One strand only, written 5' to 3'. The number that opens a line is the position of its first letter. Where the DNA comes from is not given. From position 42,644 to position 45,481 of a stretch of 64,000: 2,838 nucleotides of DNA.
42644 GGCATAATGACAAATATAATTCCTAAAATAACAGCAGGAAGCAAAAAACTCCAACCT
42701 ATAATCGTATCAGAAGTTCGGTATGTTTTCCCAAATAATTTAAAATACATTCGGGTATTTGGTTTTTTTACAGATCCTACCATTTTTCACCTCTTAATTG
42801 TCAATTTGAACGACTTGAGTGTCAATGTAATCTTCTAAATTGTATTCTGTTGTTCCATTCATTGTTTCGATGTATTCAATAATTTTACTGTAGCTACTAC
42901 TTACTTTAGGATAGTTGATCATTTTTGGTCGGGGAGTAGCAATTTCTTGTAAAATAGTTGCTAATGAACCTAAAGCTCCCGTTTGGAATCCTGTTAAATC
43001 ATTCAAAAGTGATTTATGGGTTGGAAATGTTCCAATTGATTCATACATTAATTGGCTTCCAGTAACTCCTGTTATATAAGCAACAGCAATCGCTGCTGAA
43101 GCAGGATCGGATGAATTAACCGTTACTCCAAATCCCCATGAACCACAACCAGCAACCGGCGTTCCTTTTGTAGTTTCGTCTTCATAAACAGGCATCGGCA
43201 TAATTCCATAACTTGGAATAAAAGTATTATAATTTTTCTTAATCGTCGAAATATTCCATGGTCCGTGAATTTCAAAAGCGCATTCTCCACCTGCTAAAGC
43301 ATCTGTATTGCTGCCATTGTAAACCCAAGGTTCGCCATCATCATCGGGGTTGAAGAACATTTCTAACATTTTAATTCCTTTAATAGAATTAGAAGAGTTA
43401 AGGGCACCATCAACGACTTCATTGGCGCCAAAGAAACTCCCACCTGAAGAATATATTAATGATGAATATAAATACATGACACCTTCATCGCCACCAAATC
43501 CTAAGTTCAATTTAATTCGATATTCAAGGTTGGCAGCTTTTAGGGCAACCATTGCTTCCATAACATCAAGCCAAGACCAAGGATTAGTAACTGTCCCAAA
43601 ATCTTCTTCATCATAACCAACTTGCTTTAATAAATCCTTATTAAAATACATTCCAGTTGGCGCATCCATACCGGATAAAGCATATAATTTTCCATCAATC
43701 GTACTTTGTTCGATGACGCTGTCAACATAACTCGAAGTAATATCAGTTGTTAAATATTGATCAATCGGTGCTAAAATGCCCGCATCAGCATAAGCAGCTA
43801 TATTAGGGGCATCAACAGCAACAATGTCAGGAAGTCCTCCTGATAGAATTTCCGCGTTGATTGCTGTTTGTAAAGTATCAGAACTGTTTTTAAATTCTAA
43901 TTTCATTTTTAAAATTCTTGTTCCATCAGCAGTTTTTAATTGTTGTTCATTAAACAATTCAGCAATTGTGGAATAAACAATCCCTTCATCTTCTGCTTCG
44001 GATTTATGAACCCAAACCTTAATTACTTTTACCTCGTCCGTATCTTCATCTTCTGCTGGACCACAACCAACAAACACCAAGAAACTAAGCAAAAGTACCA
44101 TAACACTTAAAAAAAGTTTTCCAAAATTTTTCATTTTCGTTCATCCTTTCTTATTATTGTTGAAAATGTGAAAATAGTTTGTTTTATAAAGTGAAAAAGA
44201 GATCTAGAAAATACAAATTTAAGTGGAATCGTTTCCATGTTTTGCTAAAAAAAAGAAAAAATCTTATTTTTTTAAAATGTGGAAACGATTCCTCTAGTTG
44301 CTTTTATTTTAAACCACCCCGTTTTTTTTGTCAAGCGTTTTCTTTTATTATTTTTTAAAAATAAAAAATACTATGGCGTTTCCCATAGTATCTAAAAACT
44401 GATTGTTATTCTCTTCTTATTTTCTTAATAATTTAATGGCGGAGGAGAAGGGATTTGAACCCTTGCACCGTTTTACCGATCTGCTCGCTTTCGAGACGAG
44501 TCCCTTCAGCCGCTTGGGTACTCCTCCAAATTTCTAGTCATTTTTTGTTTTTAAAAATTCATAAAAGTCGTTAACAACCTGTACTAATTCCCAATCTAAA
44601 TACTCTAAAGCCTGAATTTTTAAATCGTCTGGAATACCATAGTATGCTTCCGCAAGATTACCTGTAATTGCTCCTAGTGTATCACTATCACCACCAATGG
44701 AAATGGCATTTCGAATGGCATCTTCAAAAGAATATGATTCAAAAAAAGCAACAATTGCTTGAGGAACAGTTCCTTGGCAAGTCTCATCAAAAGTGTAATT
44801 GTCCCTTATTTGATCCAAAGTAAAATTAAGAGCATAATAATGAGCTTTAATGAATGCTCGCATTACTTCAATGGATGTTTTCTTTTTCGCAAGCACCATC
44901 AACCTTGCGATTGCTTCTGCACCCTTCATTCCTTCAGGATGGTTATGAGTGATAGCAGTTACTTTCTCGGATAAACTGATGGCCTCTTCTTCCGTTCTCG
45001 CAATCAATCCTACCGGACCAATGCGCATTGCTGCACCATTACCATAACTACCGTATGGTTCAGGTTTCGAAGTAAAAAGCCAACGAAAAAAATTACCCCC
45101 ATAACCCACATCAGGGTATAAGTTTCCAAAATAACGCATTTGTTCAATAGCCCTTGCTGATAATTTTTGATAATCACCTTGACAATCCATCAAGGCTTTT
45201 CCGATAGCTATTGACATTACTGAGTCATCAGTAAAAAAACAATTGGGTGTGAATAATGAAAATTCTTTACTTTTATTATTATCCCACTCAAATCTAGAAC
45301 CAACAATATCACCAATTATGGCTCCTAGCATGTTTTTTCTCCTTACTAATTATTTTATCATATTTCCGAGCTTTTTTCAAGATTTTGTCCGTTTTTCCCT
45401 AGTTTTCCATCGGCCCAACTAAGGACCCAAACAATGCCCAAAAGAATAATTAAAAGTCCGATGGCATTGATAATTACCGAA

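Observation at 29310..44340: PUL-like ~15-kb fructan utilisation operon in a Gram-positive, with all extracellular components as lipoproteins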

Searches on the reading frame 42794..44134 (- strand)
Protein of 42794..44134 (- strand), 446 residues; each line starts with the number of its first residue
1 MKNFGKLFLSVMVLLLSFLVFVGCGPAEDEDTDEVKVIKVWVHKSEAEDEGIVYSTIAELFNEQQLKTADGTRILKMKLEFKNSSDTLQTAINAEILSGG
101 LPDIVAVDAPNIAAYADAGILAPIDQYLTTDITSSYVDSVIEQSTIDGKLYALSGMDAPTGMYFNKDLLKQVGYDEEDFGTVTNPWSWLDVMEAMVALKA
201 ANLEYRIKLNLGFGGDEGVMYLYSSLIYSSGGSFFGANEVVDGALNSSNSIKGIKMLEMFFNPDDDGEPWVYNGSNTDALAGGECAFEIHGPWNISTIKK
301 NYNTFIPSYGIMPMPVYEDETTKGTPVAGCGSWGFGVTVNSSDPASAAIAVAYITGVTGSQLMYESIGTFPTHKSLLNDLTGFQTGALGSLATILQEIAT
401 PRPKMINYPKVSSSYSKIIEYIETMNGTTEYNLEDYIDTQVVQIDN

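Call 4: search_protein_families(library=pfam, proteins=[window:42794-44134:-], max_evalue=0.01)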
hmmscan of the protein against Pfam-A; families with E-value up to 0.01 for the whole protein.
window:42794-44134:- (446 aa): 2 families
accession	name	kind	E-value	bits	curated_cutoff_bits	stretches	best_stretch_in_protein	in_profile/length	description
PF01547.30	SBP_bac_1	-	5.5e-28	99.3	26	1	78-354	27-300/307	Bacterial extracellular solute-binding protein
PF13416.11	SBP_bac_8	-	1.1e-20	75.1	27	1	76-377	13-266/279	Bacterial extracellular solute-binding protein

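Call 25: search_solved_structures(query=window:42794-44134:-, max_evalue=0.001)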
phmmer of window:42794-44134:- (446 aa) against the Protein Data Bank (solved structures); distinct sequences matched with E-value up to 0.001: 35.
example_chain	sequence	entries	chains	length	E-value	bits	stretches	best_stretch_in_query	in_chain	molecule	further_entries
4qrz_A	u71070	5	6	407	6.8e-16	61.2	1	85-419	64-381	ABC-TYPE SUGAR TRANSPORTER | ABC transporter, substrate binding protein (Sugar)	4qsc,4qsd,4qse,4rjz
1eu8_A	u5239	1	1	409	2.1e-10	43.1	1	91-419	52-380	TREHALOSE/MALTOSE BINDING PROTEIN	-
3jzj_A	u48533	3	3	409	5.7e-10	41.7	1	46-376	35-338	Acarbose/maltose binding protein GacH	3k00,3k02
3k01_A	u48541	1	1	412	5.7e-10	41.7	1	46-376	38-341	Acarbose/maltose binding protein GacH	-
1elj_A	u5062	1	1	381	3.1e-09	39.3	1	85-319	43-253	MALTODEXTRIN-BINDING PROTEIN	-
4r9f_A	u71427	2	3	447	2.7e-08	36.2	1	9-315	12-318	MBP1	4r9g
8art_A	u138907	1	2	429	3.7e-08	35.7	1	19-410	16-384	Putative secreted maltose-binding protein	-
6dtq_A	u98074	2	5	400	2.4e-07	33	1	135-430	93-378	maltose-binding protein MalE3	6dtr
7nbz_A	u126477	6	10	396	5.1e-07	31.9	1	100-415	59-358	Sulfoquinovosyl binding protein | Sulfoquinovosyl glycerol-binding protein SmoF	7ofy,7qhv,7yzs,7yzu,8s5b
5mk9_A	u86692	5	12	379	9.1e-07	31.1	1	223-395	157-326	MalE1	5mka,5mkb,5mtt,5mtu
5m28_A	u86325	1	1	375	9.7e-07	31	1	223-395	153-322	MalE1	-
7eho_A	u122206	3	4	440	1.9e-06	30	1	87-368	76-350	Chitin oligosaccharide binding protein NagB2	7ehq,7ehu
7bvt_A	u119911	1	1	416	2.5e-06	29.7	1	85-267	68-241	Hypothetical sugar ABC-transporter sugar binding protein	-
6h0h_A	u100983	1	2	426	4.6e-06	28.8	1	77-320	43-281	Probable solute binding protein of ABC transporter system for sugars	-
6q5g_A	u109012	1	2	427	4.6e-06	28.8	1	77-320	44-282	Sugar ABC transporter substrate-binding protein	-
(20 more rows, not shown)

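Call 98: search_protein_families(library=ncbifam, proteins=[window:42794-44134:-], max_evalue=0.00001)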
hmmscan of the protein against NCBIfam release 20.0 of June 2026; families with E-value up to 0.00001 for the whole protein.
window:42794-44134:- (446 aa): 3 families
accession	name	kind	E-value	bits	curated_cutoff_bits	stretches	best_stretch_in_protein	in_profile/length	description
NF053763.1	ABCarbgalBndGanS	equivalog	3.2e-13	49.2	700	1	9-444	4-415/420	galactooligosaccharide ABC transporter substrate-binding protein GanS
TIGR03850.1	bind_CPR_0540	equivalog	1.4e-07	30.5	299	1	6-175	2-176/437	carbohydrate ABC transporter substrate-binding protein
NF007011.0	PRK09474.1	equivalog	1.1e-06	27.8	291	1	86-330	67-287/396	maltose/maltodextrin ABC transporter substrate-binding protein MalE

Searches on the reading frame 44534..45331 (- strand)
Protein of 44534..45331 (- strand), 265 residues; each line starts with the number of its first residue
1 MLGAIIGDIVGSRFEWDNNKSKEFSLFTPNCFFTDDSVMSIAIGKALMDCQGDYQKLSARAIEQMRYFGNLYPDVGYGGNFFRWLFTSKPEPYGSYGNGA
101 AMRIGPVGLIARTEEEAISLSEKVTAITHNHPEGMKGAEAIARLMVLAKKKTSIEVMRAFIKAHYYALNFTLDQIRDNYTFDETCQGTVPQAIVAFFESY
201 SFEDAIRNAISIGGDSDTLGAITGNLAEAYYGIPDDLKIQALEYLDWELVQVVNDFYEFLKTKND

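Call 26: search_protein_families(library=pfam, proteins=[window:44534-45331:-], max_evalue=0.00001)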
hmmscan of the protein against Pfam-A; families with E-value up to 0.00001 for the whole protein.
window:44534-45331:- (265 aa): 1 family
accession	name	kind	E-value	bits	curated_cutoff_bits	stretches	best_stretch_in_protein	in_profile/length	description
PF03747.19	ADP_ribosyl_GH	-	1.8e-34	120.2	26.2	1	1-233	3-281/287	ADP-ribosylglycohydrolase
